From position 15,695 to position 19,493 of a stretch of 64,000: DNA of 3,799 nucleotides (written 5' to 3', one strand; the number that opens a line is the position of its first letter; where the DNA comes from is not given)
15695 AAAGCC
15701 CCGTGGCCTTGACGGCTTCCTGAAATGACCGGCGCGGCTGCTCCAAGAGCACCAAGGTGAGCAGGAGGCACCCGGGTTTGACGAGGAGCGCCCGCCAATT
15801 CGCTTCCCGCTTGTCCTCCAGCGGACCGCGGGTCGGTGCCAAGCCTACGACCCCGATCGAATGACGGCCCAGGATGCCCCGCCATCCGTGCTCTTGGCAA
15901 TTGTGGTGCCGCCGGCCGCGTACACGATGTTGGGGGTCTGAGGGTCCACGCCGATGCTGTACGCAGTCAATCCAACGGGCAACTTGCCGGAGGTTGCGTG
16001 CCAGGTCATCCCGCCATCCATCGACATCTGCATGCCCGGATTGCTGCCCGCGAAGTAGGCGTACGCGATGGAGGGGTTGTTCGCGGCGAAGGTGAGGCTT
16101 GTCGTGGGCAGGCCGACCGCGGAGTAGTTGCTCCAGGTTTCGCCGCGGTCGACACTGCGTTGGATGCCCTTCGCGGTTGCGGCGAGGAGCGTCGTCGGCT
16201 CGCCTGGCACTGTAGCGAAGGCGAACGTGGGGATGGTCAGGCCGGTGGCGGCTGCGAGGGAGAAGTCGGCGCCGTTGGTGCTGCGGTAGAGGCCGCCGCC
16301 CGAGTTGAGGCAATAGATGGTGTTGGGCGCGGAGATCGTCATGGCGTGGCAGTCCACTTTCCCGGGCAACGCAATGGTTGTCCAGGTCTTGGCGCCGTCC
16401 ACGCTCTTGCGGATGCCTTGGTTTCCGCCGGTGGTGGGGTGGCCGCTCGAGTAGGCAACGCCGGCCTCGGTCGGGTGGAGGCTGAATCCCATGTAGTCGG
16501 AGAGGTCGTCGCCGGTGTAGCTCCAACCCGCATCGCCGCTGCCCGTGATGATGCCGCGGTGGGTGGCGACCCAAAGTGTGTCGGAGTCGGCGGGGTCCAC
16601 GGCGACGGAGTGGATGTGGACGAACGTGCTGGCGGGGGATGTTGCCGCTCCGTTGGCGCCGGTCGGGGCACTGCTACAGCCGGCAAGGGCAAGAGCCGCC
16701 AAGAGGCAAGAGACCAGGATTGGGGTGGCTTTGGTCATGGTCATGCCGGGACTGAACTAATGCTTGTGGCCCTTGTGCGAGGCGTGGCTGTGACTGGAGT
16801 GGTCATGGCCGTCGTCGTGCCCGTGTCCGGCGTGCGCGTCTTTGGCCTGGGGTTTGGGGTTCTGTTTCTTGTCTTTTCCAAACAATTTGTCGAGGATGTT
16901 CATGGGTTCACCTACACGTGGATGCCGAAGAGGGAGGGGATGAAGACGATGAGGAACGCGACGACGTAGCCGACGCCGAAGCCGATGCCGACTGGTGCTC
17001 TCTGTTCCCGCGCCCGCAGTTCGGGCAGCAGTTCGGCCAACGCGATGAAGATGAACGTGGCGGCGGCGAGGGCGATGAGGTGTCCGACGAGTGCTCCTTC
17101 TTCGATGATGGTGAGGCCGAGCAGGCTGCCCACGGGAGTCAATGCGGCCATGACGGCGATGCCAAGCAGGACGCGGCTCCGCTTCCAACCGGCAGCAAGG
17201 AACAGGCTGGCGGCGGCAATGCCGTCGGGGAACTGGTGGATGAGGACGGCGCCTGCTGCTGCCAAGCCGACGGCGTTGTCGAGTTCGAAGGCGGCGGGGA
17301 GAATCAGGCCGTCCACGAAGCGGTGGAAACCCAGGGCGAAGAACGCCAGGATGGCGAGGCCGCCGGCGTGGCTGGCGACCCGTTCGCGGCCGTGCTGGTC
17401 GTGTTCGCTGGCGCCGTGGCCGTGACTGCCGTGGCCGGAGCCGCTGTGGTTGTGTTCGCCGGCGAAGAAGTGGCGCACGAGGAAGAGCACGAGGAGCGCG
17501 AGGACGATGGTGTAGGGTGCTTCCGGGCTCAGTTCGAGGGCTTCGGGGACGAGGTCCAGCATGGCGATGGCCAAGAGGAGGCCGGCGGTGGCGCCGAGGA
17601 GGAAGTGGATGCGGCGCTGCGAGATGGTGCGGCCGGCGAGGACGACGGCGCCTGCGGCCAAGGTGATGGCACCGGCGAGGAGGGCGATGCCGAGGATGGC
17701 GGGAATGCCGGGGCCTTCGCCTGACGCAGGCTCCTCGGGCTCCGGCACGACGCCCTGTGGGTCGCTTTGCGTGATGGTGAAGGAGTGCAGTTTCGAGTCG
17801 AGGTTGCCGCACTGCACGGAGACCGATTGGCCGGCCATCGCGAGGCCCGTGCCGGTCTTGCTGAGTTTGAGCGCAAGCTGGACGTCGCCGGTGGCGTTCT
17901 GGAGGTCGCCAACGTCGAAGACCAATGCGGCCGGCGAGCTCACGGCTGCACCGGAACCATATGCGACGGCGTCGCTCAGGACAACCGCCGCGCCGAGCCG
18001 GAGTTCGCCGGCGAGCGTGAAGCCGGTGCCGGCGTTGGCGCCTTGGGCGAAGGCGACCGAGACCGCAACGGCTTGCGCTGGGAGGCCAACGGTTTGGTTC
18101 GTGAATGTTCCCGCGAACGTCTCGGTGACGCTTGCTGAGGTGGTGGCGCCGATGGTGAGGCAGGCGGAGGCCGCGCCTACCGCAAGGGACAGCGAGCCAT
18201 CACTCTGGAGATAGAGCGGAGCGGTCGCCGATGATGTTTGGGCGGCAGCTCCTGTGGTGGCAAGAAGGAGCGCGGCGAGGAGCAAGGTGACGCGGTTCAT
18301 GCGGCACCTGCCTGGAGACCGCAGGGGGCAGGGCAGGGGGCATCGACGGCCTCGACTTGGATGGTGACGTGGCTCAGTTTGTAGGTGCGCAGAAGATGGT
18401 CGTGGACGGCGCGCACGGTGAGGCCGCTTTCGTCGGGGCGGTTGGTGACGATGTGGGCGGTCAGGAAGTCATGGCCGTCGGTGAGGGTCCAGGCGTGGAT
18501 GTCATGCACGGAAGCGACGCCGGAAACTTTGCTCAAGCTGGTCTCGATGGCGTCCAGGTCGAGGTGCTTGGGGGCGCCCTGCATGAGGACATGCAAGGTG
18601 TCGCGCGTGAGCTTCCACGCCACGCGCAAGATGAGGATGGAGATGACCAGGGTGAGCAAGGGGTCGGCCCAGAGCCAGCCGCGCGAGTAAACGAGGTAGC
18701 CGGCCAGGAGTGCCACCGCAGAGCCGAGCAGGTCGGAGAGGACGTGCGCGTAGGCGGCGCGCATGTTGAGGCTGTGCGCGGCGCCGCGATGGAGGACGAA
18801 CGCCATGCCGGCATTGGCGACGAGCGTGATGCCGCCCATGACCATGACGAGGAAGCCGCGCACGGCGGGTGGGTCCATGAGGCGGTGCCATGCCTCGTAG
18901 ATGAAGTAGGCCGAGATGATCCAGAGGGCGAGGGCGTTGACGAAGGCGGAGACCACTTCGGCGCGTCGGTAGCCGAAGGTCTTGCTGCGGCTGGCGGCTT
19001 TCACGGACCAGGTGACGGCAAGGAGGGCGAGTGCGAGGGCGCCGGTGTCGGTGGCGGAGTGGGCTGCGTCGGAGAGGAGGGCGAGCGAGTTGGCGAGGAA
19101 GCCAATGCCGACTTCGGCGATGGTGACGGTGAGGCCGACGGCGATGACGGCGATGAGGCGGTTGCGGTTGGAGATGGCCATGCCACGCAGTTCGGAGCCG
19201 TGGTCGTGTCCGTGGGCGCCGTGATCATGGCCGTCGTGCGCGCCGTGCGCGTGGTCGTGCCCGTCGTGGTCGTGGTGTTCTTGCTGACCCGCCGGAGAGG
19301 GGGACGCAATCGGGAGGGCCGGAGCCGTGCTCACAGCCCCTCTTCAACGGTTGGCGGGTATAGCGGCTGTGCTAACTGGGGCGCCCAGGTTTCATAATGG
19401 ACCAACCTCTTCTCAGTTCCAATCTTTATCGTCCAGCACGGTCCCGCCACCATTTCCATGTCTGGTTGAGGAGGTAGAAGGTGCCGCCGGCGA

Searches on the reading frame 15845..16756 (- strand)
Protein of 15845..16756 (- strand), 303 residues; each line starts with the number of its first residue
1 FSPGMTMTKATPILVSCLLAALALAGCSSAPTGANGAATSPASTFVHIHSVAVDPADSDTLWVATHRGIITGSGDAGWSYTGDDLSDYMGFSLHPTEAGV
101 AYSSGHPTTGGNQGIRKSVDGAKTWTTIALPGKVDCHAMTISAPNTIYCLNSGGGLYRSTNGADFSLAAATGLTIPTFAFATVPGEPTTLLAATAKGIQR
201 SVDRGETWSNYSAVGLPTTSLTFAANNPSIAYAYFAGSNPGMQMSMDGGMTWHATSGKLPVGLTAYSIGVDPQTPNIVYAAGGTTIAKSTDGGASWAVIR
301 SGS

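Call 134: search_protein_families(library=pfam, max_evalue=0.01, proteins=[window:15845-16756:-])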
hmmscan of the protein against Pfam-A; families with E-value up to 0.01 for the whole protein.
window:15845-16756:- (303 aa): 5 families
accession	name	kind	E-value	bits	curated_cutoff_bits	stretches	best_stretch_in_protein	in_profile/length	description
PF15902.12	Sortilin-Vps10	-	3.1e-05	23.4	33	1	198-300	3-113/446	Sortilin, neurotensin receptor 3,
PF02012.26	BNR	-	5e-05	23.1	27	0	199-209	1-11/12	BNR/Asp-box repeat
PF14870.12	PSII_BNR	-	0.00028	20.7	27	0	209-299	7-97/303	Photosynthesis system II assembly factor YCF48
PF19755.4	DUF6242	-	0.00033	21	29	0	109-164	162-216/217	Domain of unknown function (DUF6242)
PF03174.19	CHB_HEX_C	-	0.0054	17.1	23.6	0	198-213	37-52/76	Chitobiase/beta-hexosaminidase C-terminal domain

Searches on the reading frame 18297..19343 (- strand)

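Call 8: search_protein_families(library=pfam, proteins=[window:18297-19343:-])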
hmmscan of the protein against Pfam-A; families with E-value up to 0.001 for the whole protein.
window:18297-19343:- (348 aa): 2 families
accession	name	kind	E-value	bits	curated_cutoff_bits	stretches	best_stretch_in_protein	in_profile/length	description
PF01545.26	Cation_efflux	-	2.3e-38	132.4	26.6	1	63-254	1-198/198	Cation efflux family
PF16916.11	ZT_dimer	-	9.5e-12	45.2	26.7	1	258-332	1-77/78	Dimerisation domain of Zinc Transporter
